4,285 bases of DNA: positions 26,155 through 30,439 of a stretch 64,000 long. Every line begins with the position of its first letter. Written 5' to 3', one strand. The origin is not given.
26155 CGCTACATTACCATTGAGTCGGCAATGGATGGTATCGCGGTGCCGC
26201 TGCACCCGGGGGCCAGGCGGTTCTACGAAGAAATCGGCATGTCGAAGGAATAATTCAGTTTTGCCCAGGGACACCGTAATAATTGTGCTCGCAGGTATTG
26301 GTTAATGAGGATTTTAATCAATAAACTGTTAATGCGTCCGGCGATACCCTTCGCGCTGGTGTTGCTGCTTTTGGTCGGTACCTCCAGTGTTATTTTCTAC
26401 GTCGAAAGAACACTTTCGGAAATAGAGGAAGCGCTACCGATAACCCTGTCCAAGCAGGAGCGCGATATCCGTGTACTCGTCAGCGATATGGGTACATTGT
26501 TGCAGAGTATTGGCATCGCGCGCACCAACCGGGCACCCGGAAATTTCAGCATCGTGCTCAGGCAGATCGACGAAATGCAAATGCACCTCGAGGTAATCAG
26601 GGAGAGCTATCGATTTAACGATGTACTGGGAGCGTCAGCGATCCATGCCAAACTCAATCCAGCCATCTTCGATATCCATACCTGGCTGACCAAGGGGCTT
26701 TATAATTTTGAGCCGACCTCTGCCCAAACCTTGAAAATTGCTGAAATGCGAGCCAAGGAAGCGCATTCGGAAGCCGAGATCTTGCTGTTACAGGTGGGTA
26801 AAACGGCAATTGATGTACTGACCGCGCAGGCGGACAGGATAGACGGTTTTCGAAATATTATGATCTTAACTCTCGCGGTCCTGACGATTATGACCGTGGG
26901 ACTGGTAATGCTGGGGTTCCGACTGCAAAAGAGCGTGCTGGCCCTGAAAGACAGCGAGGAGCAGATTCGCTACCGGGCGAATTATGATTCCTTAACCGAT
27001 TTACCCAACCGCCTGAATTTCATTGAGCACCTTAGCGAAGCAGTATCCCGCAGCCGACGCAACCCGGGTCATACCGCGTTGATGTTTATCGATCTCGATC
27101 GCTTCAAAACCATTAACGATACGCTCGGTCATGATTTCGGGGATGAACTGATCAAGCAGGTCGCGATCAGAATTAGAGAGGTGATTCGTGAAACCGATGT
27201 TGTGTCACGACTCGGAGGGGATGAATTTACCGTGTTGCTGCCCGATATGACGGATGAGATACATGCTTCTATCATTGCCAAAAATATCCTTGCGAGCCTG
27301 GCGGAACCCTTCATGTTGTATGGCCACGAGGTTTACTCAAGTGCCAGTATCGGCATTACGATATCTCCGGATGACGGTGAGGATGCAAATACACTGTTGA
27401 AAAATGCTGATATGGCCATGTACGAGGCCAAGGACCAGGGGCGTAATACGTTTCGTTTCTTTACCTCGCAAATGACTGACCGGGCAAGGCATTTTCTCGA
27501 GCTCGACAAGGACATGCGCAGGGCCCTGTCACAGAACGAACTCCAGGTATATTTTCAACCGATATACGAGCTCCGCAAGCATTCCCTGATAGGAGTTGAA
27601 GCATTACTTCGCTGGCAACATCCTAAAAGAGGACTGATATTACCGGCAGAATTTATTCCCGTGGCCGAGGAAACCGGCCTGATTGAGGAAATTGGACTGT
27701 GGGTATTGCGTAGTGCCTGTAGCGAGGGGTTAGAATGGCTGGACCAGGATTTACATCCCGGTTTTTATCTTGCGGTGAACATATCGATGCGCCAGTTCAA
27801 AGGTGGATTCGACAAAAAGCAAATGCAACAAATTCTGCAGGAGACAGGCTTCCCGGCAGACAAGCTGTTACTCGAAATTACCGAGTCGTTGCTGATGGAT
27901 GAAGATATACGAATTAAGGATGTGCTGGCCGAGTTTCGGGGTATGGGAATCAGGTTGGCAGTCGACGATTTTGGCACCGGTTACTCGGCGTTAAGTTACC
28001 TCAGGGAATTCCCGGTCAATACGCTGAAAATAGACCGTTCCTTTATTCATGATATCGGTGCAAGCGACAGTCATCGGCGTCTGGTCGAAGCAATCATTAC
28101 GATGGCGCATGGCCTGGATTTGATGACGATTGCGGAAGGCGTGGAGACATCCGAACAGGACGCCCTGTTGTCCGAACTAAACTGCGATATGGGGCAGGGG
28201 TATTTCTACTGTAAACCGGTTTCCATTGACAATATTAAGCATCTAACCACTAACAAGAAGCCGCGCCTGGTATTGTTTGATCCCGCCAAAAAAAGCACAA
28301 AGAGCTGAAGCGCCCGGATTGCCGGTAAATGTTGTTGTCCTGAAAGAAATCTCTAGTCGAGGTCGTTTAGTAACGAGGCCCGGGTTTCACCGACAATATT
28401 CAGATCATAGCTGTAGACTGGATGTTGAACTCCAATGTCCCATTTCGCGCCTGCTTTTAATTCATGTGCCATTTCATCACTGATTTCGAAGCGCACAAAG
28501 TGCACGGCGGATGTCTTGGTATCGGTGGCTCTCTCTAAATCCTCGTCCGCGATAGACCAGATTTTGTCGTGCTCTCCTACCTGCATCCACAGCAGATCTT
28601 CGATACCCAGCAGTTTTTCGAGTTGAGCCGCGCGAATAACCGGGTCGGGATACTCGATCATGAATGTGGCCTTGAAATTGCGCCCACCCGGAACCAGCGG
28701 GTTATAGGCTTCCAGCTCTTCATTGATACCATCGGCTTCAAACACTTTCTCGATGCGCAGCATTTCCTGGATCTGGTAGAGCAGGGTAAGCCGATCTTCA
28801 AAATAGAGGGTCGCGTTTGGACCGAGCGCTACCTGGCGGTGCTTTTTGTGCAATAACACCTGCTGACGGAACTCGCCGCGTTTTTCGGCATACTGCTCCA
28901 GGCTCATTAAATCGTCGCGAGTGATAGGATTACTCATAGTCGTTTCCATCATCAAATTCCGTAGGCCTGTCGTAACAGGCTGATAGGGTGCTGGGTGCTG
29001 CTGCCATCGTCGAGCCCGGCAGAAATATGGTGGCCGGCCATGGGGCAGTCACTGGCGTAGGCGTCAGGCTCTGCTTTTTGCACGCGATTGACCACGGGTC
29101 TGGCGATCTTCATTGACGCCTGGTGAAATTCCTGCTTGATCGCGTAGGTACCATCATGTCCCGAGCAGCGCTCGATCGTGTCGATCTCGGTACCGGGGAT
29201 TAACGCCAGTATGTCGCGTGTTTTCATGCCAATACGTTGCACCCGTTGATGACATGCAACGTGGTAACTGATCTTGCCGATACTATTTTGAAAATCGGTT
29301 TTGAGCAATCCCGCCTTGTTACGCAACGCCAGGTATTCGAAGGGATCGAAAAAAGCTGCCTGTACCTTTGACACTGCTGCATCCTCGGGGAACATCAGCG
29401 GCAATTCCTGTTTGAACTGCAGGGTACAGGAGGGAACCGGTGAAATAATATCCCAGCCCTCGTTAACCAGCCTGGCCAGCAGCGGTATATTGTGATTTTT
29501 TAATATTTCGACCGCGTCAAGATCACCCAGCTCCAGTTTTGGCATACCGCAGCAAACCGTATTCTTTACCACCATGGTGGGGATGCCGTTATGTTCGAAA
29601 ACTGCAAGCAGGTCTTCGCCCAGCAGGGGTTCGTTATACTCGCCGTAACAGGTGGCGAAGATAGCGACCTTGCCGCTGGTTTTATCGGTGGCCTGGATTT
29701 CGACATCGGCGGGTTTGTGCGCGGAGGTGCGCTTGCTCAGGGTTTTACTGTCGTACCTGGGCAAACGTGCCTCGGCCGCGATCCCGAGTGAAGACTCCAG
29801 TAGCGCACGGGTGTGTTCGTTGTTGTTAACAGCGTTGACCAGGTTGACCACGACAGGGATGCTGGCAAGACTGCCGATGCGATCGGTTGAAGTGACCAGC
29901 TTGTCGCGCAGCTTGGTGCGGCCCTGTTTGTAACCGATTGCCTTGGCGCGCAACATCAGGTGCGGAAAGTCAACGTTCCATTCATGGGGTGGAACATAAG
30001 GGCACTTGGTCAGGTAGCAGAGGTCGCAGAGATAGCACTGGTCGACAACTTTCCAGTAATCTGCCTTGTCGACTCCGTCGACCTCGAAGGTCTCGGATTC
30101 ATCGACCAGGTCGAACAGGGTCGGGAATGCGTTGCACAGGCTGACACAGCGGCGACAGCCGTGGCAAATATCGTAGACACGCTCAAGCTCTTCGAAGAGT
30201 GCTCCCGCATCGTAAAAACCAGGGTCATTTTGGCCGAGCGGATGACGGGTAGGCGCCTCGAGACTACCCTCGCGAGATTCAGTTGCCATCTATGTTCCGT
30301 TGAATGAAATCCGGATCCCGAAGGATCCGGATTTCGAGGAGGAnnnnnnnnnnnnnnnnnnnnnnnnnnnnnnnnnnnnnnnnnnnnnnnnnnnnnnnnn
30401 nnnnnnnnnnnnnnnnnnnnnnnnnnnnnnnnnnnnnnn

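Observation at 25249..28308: Orphan TAXI binding protein paired with a membrane GGDEF-EAL enzyme: candidate solute-sensing c-di-GMP switch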

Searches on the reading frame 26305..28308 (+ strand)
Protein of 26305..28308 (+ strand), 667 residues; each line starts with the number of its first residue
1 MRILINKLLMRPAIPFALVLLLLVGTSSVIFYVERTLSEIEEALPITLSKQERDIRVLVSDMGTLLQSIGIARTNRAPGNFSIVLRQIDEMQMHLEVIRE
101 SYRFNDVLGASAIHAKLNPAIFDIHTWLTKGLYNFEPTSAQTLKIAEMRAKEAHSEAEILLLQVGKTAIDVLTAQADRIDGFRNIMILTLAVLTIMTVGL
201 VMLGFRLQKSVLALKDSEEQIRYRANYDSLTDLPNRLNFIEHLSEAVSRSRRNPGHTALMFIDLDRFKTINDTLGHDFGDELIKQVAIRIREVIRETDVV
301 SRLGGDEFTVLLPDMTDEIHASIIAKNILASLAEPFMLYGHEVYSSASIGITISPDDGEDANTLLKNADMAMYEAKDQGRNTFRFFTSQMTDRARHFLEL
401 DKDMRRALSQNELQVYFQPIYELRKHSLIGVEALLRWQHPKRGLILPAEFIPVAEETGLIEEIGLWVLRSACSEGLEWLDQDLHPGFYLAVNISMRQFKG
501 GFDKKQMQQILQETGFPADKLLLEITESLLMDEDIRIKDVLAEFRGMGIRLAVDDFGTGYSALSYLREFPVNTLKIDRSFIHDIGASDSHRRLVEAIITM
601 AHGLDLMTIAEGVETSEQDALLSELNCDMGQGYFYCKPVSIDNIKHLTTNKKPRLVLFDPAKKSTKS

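Call 7: search_protein_families(library=pfam, proteins=[window:26305-28308:+])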
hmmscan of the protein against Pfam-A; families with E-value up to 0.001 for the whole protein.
window:26305-28308:+ (667 aa): 2 families
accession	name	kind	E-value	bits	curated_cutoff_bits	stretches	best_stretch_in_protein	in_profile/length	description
PF00563.25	EAL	-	3.4e-73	246.3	31.3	1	403-638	3-236/236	EAL domain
PF00990.26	GGDEF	-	2.3e-53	180.7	23.8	1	225-381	1-160/161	Diguanylate cyclase, GGDEF domain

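Call 8: search_protein_families(library=ncbifam, proteins=[window:26305-28308:+])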
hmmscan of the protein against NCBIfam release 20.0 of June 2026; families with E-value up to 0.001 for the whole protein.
window:26305-28308:+ (667 aa): 28 families (the best 25 are shown)
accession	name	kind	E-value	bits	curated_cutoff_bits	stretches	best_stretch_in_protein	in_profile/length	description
NF045675.1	PhdiestaseDibA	equivalog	3.6e-144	481.5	980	1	211-645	189-622/623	phosphodiesterase DibA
NF007474.0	PRK10060.1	equivalog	3.9e-120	402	782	1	216-651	228-657/663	cyclic di-GMP phosphodiesterase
NF053781.1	cdiGMPphdstlr2612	equivalog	6.1e-119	398.5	1600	1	217-648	832-1265/1268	Tlr1612 family c-di-GMP phosphodiesterase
NF052458.1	PhdiestGepA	equivalog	9.8e-110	368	1200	1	213-643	413-836/840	phosphodiesterase GepA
NF008467.0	PRK11359.1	equivalog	1e-103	347.9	857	1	215-646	366-790/800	oxygen-sensing cyclic-di-GMP phosphodiesterase DosP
NF008807.1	PRK11829.1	equivalog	5e-78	262.8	733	1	215-641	232-655/670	biofilm formation regulator HmsP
NF007298.0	PRK09776.1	equivalog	4e-76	256.8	1135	1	219-644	678-1102/1111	diguanylate cyclase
NF007423.1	PRK09966.1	equivalog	4.9e-53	180.4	325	1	207-376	221-390/390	diguanylate cyclase DgcN/YfiN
NF007839.0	PRK10551.1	equivalog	4.6e-51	174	461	1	401-651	265-513/518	cyclic di-GMP phosphodiesterase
NF045673.1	c-di-GMPRcptLapD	equivalog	9e-46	156.4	1020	1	218-639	229-645/647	cyclic di-GMP receptor LapD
NF052596.1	RR_EAL_PvrR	equivalog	6.4e-45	153.5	580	1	397-654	139-395/398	response regulator cyclic di-GMP phosphodiesterase PvrR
TIGR00254.1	GGDEF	domain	1.2e-42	145.5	37.4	1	224-384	4-165/168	diguanylate cyclase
NF008281.1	PRK11059.1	equivalog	4e-40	137.7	663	1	221-640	217-631/633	RNase E specificity factor CsrD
NF051473.1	DigCycDgcsShew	equivalog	8.6e-40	136.9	400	1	220-384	130-289/291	diguanylate cyclase DgcS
NF038266.1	diguan_SiaD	equivalog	5.9e-39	133.9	290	1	213-382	82-251/252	biofilm regulation diguanylate cyclase SiaD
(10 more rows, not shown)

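Call 51: search_protein_families(library=pfam, alignment_id=A3, max_evalue=0.00001)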
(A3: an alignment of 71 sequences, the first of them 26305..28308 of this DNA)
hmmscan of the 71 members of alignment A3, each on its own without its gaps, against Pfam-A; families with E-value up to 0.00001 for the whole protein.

A. member 1, window:26305-28308:+ (667 aa): 2 families
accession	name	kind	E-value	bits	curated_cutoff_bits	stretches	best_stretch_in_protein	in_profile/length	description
PF00563.25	EAL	-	3.4e-73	246.3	31.3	1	403-638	3-236/236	EAL domain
PF00990.26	GGDEF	-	2.3e-53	180.7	23.8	1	225-381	1-160/161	Diguanylate cyclase, GGDEF domain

B. families by the number of members that match (of 71 scanned): 15 families
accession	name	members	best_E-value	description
PF00512.31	HisKA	43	1.8e-23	His Kinase A (phospho-acceptor) domain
PF02518.31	HATPase_c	42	1.5e-32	Histidine kinase-, DNA gyrase B-, and HSP90-like ATPase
PF12860.13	PAS_7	28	6.8e-48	PAS fold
PF00990.26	GGDEF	23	6.5e-54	Diguanylate cyclase, GGDEF domain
PF08448.16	PAS_4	20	2.9e-25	PAS fold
PF00989.32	PAS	20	1.6e-20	PAS fold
PF13426.13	PAS_9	19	5.1e-26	PAS domain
PF00563.25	EAL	17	7e-76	EAL domain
PF08447.18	PAS_3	13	6.6e-23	PAS fold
PF00072.30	Response_reg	12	2.3e-26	Response regulator receiver domain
PF13188.13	PAS_8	12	3.2e-15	PAS domain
PF13185.12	GAF_2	3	3.8e-31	GAF domain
PF01590.32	GAF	3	3.9e-19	GAF domain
PF00211.25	Guanylate_cyc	2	4.4e-28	Adenylate and Guanylate cyclase catalytic domain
PF13492.12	GAF_3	1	5.6e-10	GAF domain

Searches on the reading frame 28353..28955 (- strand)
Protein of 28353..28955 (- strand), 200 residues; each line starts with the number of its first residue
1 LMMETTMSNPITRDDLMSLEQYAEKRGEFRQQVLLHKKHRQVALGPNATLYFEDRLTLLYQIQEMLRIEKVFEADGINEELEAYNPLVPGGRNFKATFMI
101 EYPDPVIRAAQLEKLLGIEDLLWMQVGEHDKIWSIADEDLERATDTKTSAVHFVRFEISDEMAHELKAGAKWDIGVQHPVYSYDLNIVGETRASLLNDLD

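Call 7: search_protein_families(library=pfam, proteins=[window:28353-28955:-])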
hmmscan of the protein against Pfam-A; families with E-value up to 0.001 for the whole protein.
window:28353-28955:- (200 aa): 1 family
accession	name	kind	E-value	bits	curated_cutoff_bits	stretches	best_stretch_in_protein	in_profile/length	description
PF12007.14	DUF3501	-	4.8e-68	229.3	25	1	11-199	2-187/187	Protein of unknown function (DUF3501)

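Call 8: search_protein_families(library=ncbifam, proteins=[window:28353-28955:-])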
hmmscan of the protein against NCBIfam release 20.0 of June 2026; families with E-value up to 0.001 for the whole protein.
window:28353-28955:- (200 aa): 0 families

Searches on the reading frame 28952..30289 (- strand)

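Call 7: search_protein_families(library=pfam, proteins=[window:28952-30289:-])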
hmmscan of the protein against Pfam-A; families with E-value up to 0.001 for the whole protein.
window:28952-30289:- (445 aa): 2 families
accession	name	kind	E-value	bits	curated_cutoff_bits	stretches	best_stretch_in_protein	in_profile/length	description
PF02754.22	CCG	-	9.2e-13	48.5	20.6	1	208-293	1-85/85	Cysteine-rich domain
PF13183.11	Fer4_8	-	0.00048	21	27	0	34-53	46-65/68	4Fe-4S dicluster domain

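Call 8: search_protein_families(library=ncbifam, proteins=[window:28952-30289:-])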
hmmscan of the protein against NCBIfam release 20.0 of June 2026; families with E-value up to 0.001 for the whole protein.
window:28952-30289:- (445 aa): 8 families
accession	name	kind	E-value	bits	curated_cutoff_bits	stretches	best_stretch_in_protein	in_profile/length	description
NF008369.0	PRK11168.1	equivalog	3.9e-66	223.6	278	1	74-444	49-400/401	anaerobic glycerol-3-phosphate dehydrogenase subunit C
TIGR03379.1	glycerol3P_GlpC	equivalog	9.6e-41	139.8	279.9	1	78-442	47-395/397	anaerobic glycerol-3-phosphate dehydrogenase subunit GlpC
NF045670.1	quin_L_LdhH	equivalog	1.9e-27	95.9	800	1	170-429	437-692/706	L-lactate dehydrogenase (quinone) large subunit LdhH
NF004898.0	PRK06259.1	equivalog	1.4e-20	73.4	385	1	42-435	136-476/488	fumarate reductase (CoM/CoB) subunit TfrB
NF049975.1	2HglutDHaseYdiJ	equivalog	4.5e-10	38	1350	1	81-401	668-977/1018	D-2-hydroxyglutarate dehydrogenase YdiJ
NF011607.0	PRK15033.1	subfamily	1.8e-09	37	524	1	33-122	26-105/389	tricarballylate utilization 4Fe-4S protein TcuB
TIGR02484.1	CitB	equivalog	5.9e-09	35.5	246.6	1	32-122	6-86/372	tricarballylate utilization 4Fe-4S protein TcuB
NF008434.0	PRK11274.1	equivalog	1.7e-07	30.6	333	1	169-422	136-388/409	glycolate oxidase subunit GlcF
